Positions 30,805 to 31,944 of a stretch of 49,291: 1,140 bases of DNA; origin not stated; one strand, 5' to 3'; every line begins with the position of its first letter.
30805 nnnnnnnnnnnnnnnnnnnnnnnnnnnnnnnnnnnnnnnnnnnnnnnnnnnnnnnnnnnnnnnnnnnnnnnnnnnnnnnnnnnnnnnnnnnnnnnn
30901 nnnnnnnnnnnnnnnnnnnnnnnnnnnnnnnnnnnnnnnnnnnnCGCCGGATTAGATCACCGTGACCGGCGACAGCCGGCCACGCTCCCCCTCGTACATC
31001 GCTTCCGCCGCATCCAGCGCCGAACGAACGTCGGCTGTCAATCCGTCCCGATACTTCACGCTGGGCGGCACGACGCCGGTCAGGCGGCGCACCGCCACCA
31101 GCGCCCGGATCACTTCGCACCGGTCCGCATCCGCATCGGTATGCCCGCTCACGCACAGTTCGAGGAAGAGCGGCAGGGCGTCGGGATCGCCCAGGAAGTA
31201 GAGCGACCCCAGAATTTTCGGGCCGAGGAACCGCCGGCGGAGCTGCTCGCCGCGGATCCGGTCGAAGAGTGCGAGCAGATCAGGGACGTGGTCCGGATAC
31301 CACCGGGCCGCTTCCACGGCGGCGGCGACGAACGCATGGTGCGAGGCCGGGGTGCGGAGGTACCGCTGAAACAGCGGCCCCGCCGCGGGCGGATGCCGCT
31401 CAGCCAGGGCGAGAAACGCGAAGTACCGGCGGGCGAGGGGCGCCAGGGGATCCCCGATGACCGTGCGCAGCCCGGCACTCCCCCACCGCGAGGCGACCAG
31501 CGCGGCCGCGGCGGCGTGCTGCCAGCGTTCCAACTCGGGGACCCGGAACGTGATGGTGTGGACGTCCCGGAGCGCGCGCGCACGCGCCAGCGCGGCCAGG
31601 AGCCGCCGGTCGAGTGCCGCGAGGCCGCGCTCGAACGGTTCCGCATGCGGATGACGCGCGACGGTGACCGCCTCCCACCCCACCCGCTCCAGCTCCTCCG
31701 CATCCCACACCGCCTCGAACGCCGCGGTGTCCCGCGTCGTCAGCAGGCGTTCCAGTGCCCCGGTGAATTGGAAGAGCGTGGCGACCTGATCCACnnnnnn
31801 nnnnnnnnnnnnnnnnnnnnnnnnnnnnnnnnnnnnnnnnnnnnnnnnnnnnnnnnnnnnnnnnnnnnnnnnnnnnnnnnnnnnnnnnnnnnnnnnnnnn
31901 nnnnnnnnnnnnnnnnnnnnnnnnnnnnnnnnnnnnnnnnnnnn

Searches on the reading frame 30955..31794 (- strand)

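Call 13: search_protein_families(library=pfam, proteins=[window:30955-31794:-], max_evalue=0.001)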
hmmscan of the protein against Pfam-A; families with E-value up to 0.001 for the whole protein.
window:30955-31794:- (280 aa): 1 family
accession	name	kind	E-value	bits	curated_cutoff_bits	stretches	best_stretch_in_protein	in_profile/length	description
PF13646.12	HEAT_2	-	0.00038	21.1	27.7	0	123-178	17-72/88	HEAT repeats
